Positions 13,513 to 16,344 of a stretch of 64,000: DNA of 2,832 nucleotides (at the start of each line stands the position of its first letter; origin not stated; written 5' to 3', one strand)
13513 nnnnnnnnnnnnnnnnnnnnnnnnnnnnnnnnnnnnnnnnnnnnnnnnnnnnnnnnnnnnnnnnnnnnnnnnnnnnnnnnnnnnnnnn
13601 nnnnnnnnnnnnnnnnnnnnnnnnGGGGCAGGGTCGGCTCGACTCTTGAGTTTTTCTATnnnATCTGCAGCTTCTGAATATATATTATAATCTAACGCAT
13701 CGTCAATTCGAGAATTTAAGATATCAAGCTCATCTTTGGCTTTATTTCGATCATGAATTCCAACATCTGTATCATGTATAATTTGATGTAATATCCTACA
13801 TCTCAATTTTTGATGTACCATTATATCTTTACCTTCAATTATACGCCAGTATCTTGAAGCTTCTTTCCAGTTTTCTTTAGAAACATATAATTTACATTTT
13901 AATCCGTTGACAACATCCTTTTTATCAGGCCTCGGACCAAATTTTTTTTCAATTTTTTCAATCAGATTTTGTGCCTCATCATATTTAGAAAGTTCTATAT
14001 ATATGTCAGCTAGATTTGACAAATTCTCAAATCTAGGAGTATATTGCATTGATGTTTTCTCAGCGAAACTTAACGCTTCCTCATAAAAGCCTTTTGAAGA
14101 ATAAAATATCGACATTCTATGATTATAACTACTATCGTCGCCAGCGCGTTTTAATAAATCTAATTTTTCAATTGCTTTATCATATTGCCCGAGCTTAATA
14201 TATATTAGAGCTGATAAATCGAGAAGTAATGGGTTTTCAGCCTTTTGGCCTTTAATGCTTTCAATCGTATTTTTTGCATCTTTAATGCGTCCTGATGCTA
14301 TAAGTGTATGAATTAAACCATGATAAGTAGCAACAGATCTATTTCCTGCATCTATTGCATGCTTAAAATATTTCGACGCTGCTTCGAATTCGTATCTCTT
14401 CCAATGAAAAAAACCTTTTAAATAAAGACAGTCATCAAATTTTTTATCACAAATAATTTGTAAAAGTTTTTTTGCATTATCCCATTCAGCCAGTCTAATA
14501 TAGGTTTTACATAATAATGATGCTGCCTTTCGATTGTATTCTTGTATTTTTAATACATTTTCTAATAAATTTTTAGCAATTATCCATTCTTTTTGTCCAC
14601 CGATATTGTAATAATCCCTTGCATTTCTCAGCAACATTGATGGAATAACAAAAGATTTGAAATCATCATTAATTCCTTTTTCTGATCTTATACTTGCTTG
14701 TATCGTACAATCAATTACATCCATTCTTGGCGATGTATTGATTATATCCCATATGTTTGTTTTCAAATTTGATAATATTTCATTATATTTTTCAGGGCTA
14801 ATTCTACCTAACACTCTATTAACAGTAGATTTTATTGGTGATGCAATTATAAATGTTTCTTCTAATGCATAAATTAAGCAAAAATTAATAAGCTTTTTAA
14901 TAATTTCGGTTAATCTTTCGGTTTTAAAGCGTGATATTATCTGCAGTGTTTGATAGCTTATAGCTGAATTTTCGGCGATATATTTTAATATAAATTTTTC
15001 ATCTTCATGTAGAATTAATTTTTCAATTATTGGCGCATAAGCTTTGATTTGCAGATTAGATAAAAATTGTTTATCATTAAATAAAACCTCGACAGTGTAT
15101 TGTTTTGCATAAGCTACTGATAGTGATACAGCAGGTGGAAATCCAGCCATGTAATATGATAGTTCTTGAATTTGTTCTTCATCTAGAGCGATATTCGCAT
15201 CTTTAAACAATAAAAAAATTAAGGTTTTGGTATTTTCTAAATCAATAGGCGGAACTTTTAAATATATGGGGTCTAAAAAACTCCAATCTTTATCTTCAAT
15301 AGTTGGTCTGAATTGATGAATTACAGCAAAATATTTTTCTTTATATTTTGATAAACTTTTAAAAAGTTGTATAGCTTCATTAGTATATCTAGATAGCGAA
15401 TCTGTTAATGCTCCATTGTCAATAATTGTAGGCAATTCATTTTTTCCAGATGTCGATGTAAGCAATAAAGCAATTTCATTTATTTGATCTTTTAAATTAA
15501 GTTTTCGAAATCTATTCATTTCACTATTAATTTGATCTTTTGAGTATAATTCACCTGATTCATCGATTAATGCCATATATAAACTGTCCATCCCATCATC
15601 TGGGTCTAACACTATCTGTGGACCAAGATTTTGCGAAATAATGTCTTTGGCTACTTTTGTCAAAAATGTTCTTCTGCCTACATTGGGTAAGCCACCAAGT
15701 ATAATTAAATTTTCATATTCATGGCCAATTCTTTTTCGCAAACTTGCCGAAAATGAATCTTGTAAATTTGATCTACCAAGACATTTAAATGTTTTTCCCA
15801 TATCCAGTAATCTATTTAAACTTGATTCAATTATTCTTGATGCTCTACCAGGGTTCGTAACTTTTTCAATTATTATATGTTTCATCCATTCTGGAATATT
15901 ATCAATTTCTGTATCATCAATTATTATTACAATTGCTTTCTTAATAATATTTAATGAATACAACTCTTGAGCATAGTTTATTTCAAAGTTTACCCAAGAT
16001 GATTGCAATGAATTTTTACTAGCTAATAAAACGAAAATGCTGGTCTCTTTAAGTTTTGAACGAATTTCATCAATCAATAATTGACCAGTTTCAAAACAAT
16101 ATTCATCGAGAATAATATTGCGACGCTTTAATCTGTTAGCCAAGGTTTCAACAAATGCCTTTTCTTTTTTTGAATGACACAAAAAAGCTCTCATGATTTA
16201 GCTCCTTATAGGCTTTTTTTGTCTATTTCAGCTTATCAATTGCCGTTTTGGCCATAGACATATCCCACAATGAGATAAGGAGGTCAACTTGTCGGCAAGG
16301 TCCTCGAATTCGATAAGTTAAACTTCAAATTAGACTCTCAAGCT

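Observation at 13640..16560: AT-rich single-gene islet encoding a TIR-STAND NTPase-TPR protein (NLR-like antiphage candidate) inserted between polA and an acyl-CoA dehydrogenase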

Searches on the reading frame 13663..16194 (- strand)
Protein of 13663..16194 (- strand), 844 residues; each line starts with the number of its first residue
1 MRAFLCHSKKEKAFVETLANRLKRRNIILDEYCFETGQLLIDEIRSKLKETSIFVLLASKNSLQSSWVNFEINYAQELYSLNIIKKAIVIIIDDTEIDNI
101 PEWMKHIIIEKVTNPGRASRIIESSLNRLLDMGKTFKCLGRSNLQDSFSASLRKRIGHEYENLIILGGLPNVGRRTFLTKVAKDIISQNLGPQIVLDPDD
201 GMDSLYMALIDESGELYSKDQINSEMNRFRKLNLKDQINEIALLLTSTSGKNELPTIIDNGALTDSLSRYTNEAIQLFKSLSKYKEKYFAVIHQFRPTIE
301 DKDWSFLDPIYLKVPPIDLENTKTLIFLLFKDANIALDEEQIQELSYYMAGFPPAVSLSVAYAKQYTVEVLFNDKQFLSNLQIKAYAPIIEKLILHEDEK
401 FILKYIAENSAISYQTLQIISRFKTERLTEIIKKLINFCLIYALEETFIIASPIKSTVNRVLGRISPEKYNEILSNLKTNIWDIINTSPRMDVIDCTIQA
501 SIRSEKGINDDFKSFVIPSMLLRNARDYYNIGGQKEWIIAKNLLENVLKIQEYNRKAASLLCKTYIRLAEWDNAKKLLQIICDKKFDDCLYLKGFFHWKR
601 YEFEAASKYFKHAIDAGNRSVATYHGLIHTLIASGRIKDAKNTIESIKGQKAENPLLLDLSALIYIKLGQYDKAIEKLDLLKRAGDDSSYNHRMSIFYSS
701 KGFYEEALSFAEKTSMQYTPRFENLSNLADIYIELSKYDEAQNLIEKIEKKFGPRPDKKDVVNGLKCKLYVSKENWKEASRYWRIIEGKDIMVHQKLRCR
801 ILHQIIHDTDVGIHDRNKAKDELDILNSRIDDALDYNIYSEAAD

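Call 4: search_protein_families(library=pfam, proteins=[window:13663-16194:-], max_evalue=1)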
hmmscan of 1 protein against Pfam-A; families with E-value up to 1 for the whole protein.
window:13663-16194:- (844 aa): 31 families (the best 25 are shown)
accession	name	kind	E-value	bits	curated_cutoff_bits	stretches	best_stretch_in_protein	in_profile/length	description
PF14559.12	TPR_19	-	7.2e-20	71.5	25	3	602-663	6-67/68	Tetratricopeptide repeat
PF13676.11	TIR_2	-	7.4e-14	52.7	28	1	4-94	2-93/122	TIR domain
PF12895.13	ANAPC3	-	8.7e-09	36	27.2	3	702-748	3-49/82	Anaphase-promoting complex, cyclosome, subunit 3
PF13176.12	TPR_7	-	4.2e-07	30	27.9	2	725-747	2-24/36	Tetratricopeptide repeat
PF07719.23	TPR_2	-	5e-07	29.8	27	2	660-678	6-24/34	Tetratricopeptide repeat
PF13424.12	TPR_12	-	1.4e-06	28.8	30.1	1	703-747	25-70/77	Tetratricopeptide repeat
PF01582.25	TIR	-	1.6e-06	28.5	21.3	1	8-90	11-94/179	TIR domain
PF13428.12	TPR_14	-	6.8e-06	26.7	23.5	0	658-688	4-35/44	Tetratricopeptide repeat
PF13181.12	TPR_8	-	8e-06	26.1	25.7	2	725-747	4-26/34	Tetratricopeptide repeat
PF08937.16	ThsB_TIR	-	1.5e-05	25.7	21.2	1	38-84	46-91/100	Thoeris protein ThsB, TIR-like domain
PF13374.12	TPR_10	-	1.6e-05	25.2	27.5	0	725-747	5-27/42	Tetratricopeptide repeat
PF25058.1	ARM_TT21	-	5.4e-05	23.6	27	1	721-779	56-113/155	Tetratricopeptide repeat protein 21 ARM repeat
PF23914.1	TPR_CcmH_CycH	-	0.00024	21.4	42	1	603-683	66-149/158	Cytochrome c-type biogenesis protein H TPR domain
PF13174.12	TPR_6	-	0.0011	19.9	26.3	0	661-681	6-26/33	Tetratricopeptide repeat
PF23300.3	HEAT_Nup120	-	0.0017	18.7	29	0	683-744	81-147/170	Nucleoporin Nup120, HEAT repeats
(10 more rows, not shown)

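Call 5: search_protein_families(library=padloc, proteins=[window:13663-16194:-], max_evalue=1)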
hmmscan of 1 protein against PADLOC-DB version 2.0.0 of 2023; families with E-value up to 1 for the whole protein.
window:13663-16194:- (844 aa): 12 families
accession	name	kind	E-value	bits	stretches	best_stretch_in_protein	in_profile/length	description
PDLC03015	TIR-NLR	-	2.1e-22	77.7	1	2-617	3-623/824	-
PDLC00436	ThsB1|ThsB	-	2.2e-09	35.1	1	3-82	38-123/183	TIR-like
PDLC00419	ThsB1|ThsB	-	4.9e-07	27.7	1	2-78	29-111/165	TIR-like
PDLC00426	ThsB1|ThsB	-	3.1e-06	24.7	1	43-90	289-330/352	TIR-like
PDLC00423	ThsB1|ThsB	-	8.1e-05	20.4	1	41-78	83-120/190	TIR-like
PDLC05062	PDC-S66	-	9.8e-05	19.9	1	4-73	152-224/282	-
PDLC00431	ThsB1|ThsB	-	0.00026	19.4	1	43-76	55-88/162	TIR-like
PDLC00437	ThsB1|ThsB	-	0.0016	16.5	1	35-76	28-65/129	TIR-like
PDLC00418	ThsB1|ThsB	-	0.0034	15.2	1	44-78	57-91/155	TIR-like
PDLC04688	PDC-M50B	-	0.011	14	1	43-75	56-88/162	-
PDLC01360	Csx1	-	0.014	12.5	1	573-675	143-250/365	CAS-III; associated_signaling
PDLC00422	ThsB1|ThsB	-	0.025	12.1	1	42-76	90-124/194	TIR-like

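Call 6: search_protein_families(library=ncbifam, proteins=[window:13663-16194:-], max_evalue=1)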
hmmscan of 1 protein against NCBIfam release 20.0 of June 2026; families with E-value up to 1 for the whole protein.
window:13663-16194:- (844 aa): 13 families
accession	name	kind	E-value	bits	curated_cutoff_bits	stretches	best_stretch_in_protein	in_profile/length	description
TIGR02917.1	PEP_TPR_lipo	equivalog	1.3e-16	59.7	312.2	3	589-702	297-411/899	XrtA/PEP-CTERM system TPR-repeat protein PrsT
NF040959.1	MamA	equivalog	1.5e-11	44.2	200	2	665-748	47-131/204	magnetosome protein MamA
TIGR00540.1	TPR_hemY_coli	hypoth_equivalog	6.7e-07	28.4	142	1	606-684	136-215/385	heme biosynthesis-associated TPR protein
NF042941.1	Retron_TIR_antiphage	equivalog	1.2e-06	27.6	600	1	3-96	342-437/464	TIR domain-containing anti-phage reverse transcriptase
NF008757.0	PRK11788.1-5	equivalog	1.3e-05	24.5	363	1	540-744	126-339/388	lipopolysaccharide assembly protein LapB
TIGR04510.1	mod_pep_cyc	subfamily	9e-05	21.2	400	1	593-791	404-599/814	putative peptide modification system cyclase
NF052415.1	T3SS_chap_SctY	equivalog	0.00018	21.9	70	1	656-745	7-100/106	type III secretion apparatus assembly chaperone SctY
TIGR02521.1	type_IV_pilW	equivalog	0.00027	20.6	154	1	598-673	146-221/234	type IV pilus biogenesis/stability protein PilW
NF052400.1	M48_BAM_BepA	equivalog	0.0013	17.6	570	1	607-727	291-410/483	beta-barrel assembly-enhancing protease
TIGR03504.1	FimV_Cterm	subfamily_domain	0.007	16.4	30.65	0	727-748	4-25/44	FimV/HubP family polar landmark protein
NF002725.1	PRK02603.1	equivalog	0.0081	16.2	143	1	672-779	52-163/173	photosystem I assembly protein Ycf3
TIGR00756.2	PPR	repeat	0.027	14.6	20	0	623-647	2-26/35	pentatricopeptide repeat protein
NF058526.1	Thoeris_type3_ThcB4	equivalog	0.055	12.3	220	1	16-77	144-207/375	Thoeris type III anti-phage system protein ThcB4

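Call 10: find_homologous_proteins(query=window:13663-16194:-, max_evalue=0.001)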
Query window:13663-16194:- (844 aa): 3 proteins with E <= 0.001 among 8000 candidates.
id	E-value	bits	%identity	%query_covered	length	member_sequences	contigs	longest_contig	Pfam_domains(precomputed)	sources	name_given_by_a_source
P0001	0.0e+0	1878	100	100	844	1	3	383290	PF14559.13,PF01582.26,PF12895.14,PF13424.13,PF13176.13,PF13428.13,PF13676.12,PF13181.13,PF07719.24,PF13374.13,PF08937.17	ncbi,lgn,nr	ncbi:MAG: TIR domain-containing protein [Deltaproteobacteria bacterium]|nr:TIR domain-containing pro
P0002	3.8e-65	239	26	95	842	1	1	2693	PF14559.13,PF00515.35,PF12895.14,PF13432.13,PF13676.12,PF07719.24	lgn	-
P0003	4.8e-53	199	24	98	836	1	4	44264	PF14559.13,PF25058.2,PF13676.12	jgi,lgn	-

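Call 12: find_encoding_contigs(protein=P0001, flank=10000, max_places=6)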
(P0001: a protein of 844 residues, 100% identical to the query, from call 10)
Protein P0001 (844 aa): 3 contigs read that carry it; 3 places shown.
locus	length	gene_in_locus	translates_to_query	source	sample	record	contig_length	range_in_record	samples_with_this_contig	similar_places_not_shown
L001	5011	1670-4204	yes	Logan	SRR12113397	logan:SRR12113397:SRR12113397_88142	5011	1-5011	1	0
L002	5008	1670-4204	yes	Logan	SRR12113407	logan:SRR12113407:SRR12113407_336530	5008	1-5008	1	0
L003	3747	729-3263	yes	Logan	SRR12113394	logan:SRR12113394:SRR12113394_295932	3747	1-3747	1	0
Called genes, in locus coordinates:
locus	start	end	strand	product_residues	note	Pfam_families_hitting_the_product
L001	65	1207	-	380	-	PF02771:Acyl-CoA_dh_N, PF02770:Acyl-CoA_dh_M, PF00441:Acyl-CoA_dh_1, PF08028:Acyl-CoA_dh_2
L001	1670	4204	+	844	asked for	PF01582:TIR (weak), PF08937:ThsB_TIR (faint), PF13676:TIR_2, PF12895:ANAPC3 (faint), PF13176:TPR_7 (faint), PF14559:TPR_19 (faint), PF13374:TPR_10 (faint), PF13424:TPR_12 (faint), +3 more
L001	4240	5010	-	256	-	?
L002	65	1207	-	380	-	PF02771:Acyl-CoA_dh_N, PF02770:Acyl-CoA_dh_M, PF00441:Acyl-CoA_dh_1, PF08028:Acyl-CoA_dh_2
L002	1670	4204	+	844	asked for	PF01582:TIR (weak), PF08937:ThsB_TIR (faint), PF13676:TIR_2, PF12895:ANAPC3 (faint), PF13176:TPR_7 (faint), PF14559:TPR_19 (faint), PF13374:TPR_10 (faint), PF13424:TPR_12 (faint), +3 more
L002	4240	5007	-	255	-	?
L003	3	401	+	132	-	?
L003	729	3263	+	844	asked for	PF01582:TIR (weak), PF08937:ThsB_TIR (faint), PF13676:TIR_2, PF12895:ANAPC3 (faint), PF13176:TPR_7 (faint), PF14559:TPR_19 (faint), PF13374:TPR_10 (faint), PF13424:TPR_12 (faint), +3 more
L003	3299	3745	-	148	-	?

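Call 18: find_encoding_contigs(protein=P0003, flank=10000, max_places=4)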
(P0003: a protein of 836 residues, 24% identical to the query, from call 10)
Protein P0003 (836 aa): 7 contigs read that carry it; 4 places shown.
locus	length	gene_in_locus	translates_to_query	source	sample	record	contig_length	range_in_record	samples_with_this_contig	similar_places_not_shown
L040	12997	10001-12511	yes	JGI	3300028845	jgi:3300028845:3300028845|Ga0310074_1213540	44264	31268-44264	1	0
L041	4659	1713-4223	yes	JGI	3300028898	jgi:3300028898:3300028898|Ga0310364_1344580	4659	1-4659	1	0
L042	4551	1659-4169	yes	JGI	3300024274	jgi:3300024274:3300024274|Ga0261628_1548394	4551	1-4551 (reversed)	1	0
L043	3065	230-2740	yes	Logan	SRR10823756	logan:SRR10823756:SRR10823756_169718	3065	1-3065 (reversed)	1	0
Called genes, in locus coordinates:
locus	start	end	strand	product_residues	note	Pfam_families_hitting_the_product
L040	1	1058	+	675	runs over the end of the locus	PF13231:PMT_2, PF24878:YkcB_C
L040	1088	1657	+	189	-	PF02353:CMAS (weak), PF13489:Methyltransf_23 (weak), PF06325:PrmA, PF13847:Methyltransf_31, PF08241:Methyltransf_11 (weak), PF13649:Methyltransf_25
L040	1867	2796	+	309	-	PF01544:CorA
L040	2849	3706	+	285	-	PF08450:SGL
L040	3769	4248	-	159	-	-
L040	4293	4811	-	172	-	PF01467:CTP_transf_like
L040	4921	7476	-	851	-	PF17191:RecG_wedge, PF01336:tRNA_anti-codon, PF00270:DEAD, PF04851:ResIII, PF00271:Helicase_C, PF19833:RecG_dom3_C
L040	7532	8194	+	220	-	PF01553:Acyltransferase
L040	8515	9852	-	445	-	PF00919:UPF0004, PF04055:Radical_SAM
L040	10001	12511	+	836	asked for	PF13676:TIR_2, PF14559:TPR_19 (weak), PF25058:ARM_TT21 (faint)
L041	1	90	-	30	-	?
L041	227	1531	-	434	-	PF00919:UPF0004, PF04055:Radical_SAM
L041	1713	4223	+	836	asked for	PF13676:TIR_2, PF14559:TPR_19 (weak), PF25058:ARM_TT21 (faint)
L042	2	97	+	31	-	?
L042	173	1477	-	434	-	PF00919:UPF0004, PF04055:Radical_SAM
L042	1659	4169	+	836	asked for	PF13676:TIR_2, PF14559:TPR_19 (weak), PF25058:ARM_TT21 (faint)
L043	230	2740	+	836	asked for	PF13676:TIR_2, PF14559:TPR_19 (weak), PF25058:ARM_TT21 (faint)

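Call 19: find_encoding_contigs(protein=P0002, flank=10000, max_places=4)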
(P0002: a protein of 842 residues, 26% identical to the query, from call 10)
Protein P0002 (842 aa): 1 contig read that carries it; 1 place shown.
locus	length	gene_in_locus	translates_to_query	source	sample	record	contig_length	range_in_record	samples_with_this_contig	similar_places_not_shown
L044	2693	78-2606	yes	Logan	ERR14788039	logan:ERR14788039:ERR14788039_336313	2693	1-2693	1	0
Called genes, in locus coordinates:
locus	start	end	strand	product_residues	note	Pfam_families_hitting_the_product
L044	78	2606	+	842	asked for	PF13676:TIR_2, PF14559:TPR_19 (faint), PF12895:ANAPC3 (faint), PF07719:TPR_2 (faint), PF00515:TPR_1 (faint), PF13432:TPR_16 (weak)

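Call 28: find_homologous_proteins(query=A1, max_evalue=0.00001)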
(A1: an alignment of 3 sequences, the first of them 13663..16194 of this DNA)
Query A1 (3 sequences) (844 aa, profile of the alignment): 6 proteins with E <= 0.00001 among 8000 candidates.
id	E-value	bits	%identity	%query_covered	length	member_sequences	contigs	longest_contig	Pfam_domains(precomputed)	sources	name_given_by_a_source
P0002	0.0e+0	1429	26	95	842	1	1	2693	PF14559.13,PF00515.35,PF12895.14,PF13432.13,PF13676.12,PF07719.24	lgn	-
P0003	0.0e+0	1416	24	98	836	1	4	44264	PF14559.13,PF25058.2,PF13676.12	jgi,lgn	-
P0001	0.0e+0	1379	100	100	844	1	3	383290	PF14559.13,PF01582.26,PF12895.14,PF13424.13,PF13176.13,PF13428.13,PF13676.12,PF13181.13,PF07719.24,PF13374.13,PF08937.17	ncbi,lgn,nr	ncbi:MAG: TIR domain-containing protein [Deltaproteobacteria bacterium]|nr:TIR domain-containing pro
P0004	2.5e-8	51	26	24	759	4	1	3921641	PF03704.24,PF09976.16,PF13414.13,PF12569.15,PF05258.18,PF13374.13,PF24575.2,PF00515.35,PF13424.13,PF13429.13,PF14561.13,PF07719.24,PF13174.13,PF25063.1,PF13431.13,PF23914.2,PF25062.2,PF13176.13,PF13428.13,PF25064.2,PF14559.13,PF13371.13,PF12895.14,PF21033.5,PF13432.13,PF13181.13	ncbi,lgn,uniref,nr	ncbi:MAG: DUF721 domain-containing protein [Candidatus Nitronauta litoralis]|uniref:DUF721 domain-co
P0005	2.1e-7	47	27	8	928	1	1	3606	PF09976.16,PF25060.1,PF13414.13,PF16918.12,PF12569.15,PF24575.2,PF00515.35,PF13424.13,PF13429.13,PF14561.13,PF07719.24,PF13174.13,PF25063.1,PF13431.13,PF23914.2,PF25062.2,PF23300.4,PF13176.13,PF13428.13,PF25064.2,PF14559.13,PF13371.13,PF12895.14,PF13432.13,PF13181.13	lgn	-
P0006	6.0e-6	43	27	23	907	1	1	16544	PF14559.13,PF25062.2,PF12895.14,PF13424.13,PF13401.13,PF13428.13,PF13676.12,PF01637.25,PF13181.13,PF07719.24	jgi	jgi:tetratricopeptide (TPR) repeat protein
